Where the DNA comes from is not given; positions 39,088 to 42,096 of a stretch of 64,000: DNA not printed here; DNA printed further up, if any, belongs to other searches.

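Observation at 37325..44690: Stand-alone type I-D-like Cas3/Cascade interference operon with a split HD nuclease and no Cas6, adaptation genes or CRISPR array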

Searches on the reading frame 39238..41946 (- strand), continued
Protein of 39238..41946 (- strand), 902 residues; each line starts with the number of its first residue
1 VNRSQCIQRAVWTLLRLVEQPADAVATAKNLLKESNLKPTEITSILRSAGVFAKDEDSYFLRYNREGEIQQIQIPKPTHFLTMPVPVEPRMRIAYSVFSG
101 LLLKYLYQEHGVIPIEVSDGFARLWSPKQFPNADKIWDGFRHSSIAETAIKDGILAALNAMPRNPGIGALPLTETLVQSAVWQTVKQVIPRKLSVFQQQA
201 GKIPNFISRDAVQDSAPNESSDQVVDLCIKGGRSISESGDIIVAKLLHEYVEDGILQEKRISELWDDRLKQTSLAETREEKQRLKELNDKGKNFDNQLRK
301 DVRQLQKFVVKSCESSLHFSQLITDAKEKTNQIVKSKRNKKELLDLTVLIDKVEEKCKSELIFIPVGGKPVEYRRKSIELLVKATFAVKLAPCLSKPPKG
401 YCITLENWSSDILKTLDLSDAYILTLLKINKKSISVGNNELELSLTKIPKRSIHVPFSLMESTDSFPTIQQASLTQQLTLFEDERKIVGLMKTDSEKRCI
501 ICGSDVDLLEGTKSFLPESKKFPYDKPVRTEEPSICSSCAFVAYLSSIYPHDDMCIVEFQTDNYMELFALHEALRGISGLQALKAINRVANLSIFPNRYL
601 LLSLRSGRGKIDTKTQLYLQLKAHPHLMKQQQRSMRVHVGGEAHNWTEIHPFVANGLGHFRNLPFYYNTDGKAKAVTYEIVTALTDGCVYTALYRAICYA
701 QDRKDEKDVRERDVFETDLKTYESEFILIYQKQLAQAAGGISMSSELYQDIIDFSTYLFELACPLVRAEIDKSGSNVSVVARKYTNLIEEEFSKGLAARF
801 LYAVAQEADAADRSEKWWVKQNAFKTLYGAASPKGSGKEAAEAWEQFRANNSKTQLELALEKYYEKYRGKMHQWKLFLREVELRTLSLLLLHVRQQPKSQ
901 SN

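Call 45: fold_search(model_id=the predicted structure, library=pdb)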
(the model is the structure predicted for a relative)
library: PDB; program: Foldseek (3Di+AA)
matches with E <= 10: 136; with E <= 0.001: 0
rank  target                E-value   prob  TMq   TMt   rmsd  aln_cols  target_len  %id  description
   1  7sba_I                1.2e-03  0.99  0.28  0.28  15.1       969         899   10  Structure of type I-D Cascade bound to a dsDNA target (released 2022-06-08)
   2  9qos_A                1.2e+00  0.04  0.05  0.14  27.0       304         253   12  APH(3')-IIb with an inhibitor (released 2026-02-11)
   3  6ek4_D                1.2e+00  0.06  0.05  0.11  29.4       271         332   14  PaxB from Photorhabdus luminescens (released 2018-05-16)
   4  8t4j_B                1.2e+00  0.05  0.05  0.08  24.0       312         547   10  Transporter associated with antigen processing (TAP) bound to the 14-mer peptide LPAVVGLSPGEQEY (released 2024-06-19)
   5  6gxn_v                1.6e+00  0.18  0.05  0.12  15.1       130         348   15  Cryo-EM structure of an E. coli 70S ribosome in complex with RF3-GDPCP, RF1(GAQ) and Pint-tRNA (State III) (released 2018-08-15)
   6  6quz_B                1.6e+00  0.06  0.07  0.10  19.9       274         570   12  Structure of ATPgS-bound outward-facing TM287/288 in complex with sybody Sb_TM35 (released 2019-05-29)
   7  9qoy_B                1.6e+00  0.06  0.06  0.14  23.2       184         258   14  Pseudomonas aeruginosa APH(3")-IIb - Wild Type (released 2026-04-08)
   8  6quz_D                1.8e+00  0.06  0.07  0.10  19.9       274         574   12  Structure of ATPgS-bound outward-facing TM287/288 in complex with sybody Sb_TM35 (released 2019-05-29)
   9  3key                  1.9e+00  0.12  0.07  0.24  16.0       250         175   12  Crystal structure of S. cerevisiae Stn1 C-terminal (released 2009-12-22)
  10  3uzr                  2.0e+00  0.03  0.05  0.13  29.8       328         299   11  Crystal structure of aminoglycoside phosphotransferase APH(2'')-Ib, apo form (released 2011-12-21)
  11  9kwi_B                2.4e+00  0.03  0.05  0.07  24.2       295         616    8  Cryo-EM structure of MsRv1273c/72c(E553Q) mutant from Mycobacterium smegmatis in the ATP-bound Occ state (released 2025-05-14)
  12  2f4f_A                2.5e+00  0.08  0.06  0.29  18.9       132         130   16  Crystal structure of IS200 transposase (released 2005-12-13)
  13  6dnc_MA               2.9e+00  0.10  0.05  0.11  14.9       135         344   16  E.coli RF1 bound to E.coli 70S ribosome in response to UAU sense A-site codon (released 2018-07-04)
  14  2v3n                  2.9e+00  0.04  0.07  0.12  19.7       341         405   12  Crystallographic analysis of upper axial ligand substitutions in cobalamin bound to transcobalamin (released 2007-10-30)
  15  4feu_F                2.9e+00  0.03  0.06  0.16  26.4       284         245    9  Crystal structure of the aminoglycoside phosphotransferase APH(3')-Ia, with substrate kanamycin and small molecule inh (released 2012-06-20)
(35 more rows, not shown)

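Call 55: find_homologous_proteins(query=L004:4772-5704:+, max_evalue=0.001)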
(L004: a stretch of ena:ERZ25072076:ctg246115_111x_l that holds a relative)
Query L004:4772-5704:+ (310 aa): 1646 proteins with E <= 0.001 among 5405 candidates; the best 120 are listed.
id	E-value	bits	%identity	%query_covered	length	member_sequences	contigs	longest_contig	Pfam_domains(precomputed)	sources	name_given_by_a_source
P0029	2.4e-198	676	93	100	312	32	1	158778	PF27225.1,PF10040.15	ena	-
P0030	4.9e-195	665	92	100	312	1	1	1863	PF27225.1,PF10040.15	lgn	-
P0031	6.8e-186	635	87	100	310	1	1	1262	PF27225.1,PF10040.15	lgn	-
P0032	2.6e-178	610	83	100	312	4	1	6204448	PF27225.1,PF10040.15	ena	-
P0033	1.2e-177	608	83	99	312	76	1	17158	PF27225.1,PF10040.15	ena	-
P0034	2.0e-177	607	83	100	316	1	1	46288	PF27225.1,PF10040.15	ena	-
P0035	2.6e-177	607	83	100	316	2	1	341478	PF27225.1,PF10040.15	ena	-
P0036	3.7e-177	606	83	99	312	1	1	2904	PF27225.1,PF10040.15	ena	-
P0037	4.4e-177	606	82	99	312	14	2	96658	PF27225.1,PF10040.15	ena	-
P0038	5.7e-177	606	83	99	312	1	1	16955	PF27225.1,PF10040.15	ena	-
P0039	6.2e-177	605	82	100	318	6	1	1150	PF27225.1,PF10040.15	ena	-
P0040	6.8e-177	605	82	100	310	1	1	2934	PF27225.1,PF10040.15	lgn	-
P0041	1.7e-176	604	82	99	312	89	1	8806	PF27225.1,PF10040.15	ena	-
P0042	2.6e-176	603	82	100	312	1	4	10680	PF27225.1,PF10040.15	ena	-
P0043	2.9e-176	603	81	100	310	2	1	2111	PF27225.1,PF10040.15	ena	-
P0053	2.3e-175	600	81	100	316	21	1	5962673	PF27225.1,PF10040.15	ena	-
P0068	5.0e-174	596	81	100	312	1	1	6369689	PF27225.1,PF10040.15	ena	-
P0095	1.2e-167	575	78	100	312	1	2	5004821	PF27225.1,PF10040.15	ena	-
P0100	4.3e-163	560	77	100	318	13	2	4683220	PF27225.1,PF10040.15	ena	-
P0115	1.8e-135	469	69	93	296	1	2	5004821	PF27225.1,PF10040.15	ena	-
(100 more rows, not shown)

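Call 56: find_encoding_contigs(protein=P0003, flank=10000, max_places=2)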
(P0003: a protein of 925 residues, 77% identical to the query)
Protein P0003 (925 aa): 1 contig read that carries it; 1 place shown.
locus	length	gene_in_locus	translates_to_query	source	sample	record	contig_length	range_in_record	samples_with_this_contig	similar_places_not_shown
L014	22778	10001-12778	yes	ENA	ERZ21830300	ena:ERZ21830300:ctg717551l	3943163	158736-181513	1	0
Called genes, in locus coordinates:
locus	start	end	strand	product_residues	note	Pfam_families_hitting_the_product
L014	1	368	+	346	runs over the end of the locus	PF01408:GFO_IDH_MocA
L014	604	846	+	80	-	PF04255:DUF433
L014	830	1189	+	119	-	PF18480:DUF5615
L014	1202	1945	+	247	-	PF00891:Methyltransf_2 (weak), PF13489:Methyltransf_23 (weak), PF01135:PCMT (weak), PF01209:Ubie_methyltran, PF08241:Methyltransf_11, PF08242:Methyltransf_12, PF13649:Methyltransf_25, PF13847:Methyltransf_31, +1 more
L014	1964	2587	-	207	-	-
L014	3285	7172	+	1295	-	PF07635:PSCyt1, PF07583:PSCyt2, PF07587:PSD1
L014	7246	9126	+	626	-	PF00270:DEAD, PF04851:ResIII, PF22590:Cas3-like_C_2, PF00271:Helicase_C (weak)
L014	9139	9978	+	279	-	-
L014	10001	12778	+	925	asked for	-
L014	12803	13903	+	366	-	PF18320:Csc2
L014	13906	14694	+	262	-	-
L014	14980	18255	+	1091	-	-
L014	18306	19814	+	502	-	PF07394:DUF1501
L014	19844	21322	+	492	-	PF07394:DUF1501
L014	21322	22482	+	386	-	PF01408:GFO_IDH_MocA, PF22725:GFO_IDH_MocA_C3 (weak)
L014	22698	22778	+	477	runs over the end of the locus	PF13175:AAA_15, PF13304:AAA_21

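Call 57: find_encoding_contigs(protein=P0005, flank=10000, max_places=2)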
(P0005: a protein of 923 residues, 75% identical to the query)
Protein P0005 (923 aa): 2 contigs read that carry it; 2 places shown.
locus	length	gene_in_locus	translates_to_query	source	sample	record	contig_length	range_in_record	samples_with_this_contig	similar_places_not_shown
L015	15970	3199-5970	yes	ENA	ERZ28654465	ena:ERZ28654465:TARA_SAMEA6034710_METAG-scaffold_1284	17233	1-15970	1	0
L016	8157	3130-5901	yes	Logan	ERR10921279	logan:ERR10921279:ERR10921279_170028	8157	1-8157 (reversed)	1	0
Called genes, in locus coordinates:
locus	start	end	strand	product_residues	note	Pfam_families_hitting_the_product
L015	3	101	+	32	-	?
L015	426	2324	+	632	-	PF04851:ResIII, PF00270:DEAD, PF00271:Helicase_C (weak), PF22590:Cas3-like_C_2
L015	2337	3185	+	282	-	-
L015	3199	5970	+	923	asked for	-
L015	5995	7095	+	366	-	PF18320:Csc2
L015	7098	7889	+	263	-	-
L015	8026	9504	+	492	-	PF07394:DUF1501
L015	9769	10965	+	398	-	PF01408:GFO_IDH_MocA, PF22725:GFO_IDH_MocA_C3 (weak)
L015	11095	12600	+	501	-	PF13175:AAA_15, PF13304:AAA_21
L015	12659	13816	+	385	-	PF13576:Pentapeptide_3, PF00520:Ion_trans (weak), PF07885:Ion_trans_2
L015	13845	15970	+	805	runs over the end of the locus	PF00413:Peptidase_M10 (weak), PF23914:TPR_CcmH_CycH, PF00515:TPR_1 (weak), PF07719:TPR_2 (weak), PF13432:TPR_16, PF14559:TPR_19 (weak), PF13424:TPR_12, PF14559:TPR_19, +17 more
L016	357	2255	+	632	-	PF04851:ResIII, PF00270:DEAD, PF00271:Helicase_C (weak), PF22590:Cas3-like_C_2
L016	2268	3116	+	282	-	-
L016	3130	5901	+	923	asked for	-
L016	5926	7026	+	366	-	PF18320:Csc2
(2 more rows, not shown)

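Call 58: find_encoding_contigs(protein=P0007, flank=10000, max_places=2)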
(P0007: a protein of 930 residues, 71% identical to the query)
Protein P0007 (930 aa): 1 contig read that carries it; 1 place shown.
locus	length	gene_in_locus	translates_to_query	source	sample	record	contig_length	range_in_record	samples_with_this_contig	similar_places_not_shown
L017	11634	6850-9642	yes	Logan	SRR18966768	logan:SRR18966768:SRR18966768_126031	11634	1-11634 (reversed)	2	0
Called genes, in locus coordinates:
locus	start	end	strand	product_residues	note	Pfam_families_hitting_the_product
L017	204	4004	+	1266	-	PF00034:Cytochrom_C (faint), PF07635:PSCyt1, PF07583:PSCyt2, PF07587:PSD1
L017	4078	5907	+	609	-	PF04851:ResIII, PF00270:DEAD, PF00271:Helicase_C (weak), PF22590:Cas3-like_C_2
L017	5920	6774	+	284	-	-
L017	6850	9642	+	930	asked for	-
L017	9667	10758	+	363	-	PF18320:Csc2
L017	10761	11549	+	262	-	-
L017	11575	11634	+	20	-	?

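Call 71: list_cluster_members(proteins=[P0032, P0053, P0068, P0095, P0115, P0100])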
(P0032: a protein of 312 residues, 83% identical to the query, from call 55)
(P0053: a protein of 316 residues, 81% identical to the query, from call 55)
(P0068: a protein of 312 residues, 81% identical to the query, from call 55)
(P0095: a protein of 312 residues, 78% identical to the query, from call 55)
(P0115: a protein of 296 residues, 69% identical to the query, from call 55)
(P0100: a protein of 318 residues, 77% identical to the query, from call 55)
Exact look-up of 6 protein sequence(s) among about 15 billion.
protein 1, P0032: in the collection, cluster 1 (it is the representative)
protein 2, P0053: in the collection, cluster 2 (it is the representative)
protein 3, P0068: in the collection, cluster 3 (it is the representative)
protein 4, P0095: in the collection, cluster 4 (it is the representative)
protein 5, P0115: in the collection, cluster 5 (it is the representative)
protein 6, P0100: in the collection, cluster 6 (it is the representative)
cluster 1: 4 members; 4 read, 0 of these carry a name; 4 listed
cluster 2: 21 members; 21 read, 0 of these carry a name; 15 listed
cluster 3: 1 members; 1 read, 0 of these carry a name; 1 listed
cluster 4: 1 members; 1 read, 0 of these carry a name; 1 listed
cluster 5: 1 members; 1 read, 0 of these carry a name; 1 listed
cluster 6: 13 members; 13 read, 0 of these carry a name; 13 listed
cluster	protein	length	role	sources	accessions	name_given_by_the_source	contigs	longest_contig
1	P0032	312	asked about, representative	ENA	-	-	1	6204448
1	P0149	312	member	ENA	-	-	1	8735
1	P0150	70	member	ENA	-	-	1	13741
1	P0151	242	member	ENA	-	-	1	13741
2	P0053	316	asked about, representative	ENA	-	-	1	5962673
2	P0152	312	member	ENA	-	-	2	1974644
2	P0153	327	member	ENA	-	-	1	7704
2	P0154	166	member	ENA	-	-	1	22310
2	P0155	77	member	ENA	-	-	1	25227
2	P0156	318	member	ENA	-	-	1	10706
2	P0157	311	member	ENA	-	-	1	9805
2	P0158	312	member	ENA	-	-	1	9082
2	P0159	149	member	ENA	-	-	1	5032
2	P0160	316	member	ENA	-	-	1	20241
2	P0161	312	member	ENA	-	-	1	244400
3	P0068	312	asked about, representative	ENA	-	-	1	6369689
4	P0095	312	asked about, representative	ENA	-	-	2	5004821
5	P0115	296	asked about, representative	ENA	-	-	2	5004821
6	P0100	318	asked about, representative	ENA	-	-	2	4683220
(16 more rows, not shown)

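Call 78: find_related_loci(query=A1, collection=metagenome_contigs, flank=10000)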
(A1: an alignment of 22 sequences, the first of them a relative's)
Query A1 (902 aa) in metagenome_contigs; peptide patterns used: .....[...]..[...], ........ (x = any residue, [..] = any of these).
168 stretches matched a pattern; 19 encode a relative of the query (tblastn E <= 1e-3); 19 distinct loci.
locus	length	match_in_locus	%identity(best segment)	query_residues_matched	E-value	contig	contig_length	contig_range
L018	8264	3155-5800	41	7-894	0e+0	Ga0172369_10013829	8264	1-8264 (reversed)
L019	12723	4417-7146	40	1-900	0e+0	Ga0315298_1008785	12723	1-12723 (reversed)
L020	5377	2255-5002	39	1-900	0e+0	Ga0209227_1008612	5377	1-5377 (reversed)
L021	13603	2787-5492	39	1-895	0e+0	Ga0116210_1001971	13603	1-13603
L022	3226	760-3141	38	1-788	1e-161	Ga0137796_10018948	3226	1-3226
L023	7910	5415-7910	34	1-812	2e-135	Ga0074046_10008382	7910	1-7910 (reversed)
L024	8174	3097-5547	42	1-900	5e-134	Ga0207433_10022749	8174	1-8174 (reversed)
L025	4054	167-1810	41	334-894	5e-124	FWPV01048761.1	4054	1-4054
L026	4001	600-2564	48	1-894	3e-112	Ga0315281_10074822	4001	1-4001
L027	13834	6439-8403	46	1-894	3e-108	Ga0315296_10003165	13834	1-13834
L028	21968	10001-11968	45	1-895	3e-103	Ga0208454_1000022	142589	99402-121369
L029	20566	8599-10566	45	1-895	2e-103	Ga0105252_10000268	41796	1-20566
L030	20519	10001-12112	41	1-895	7e-99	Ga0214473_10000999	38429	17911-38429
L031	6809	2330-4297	43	1-896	1e-96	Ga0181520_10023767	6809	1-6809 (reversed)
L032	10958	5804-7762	44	1-896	3e-91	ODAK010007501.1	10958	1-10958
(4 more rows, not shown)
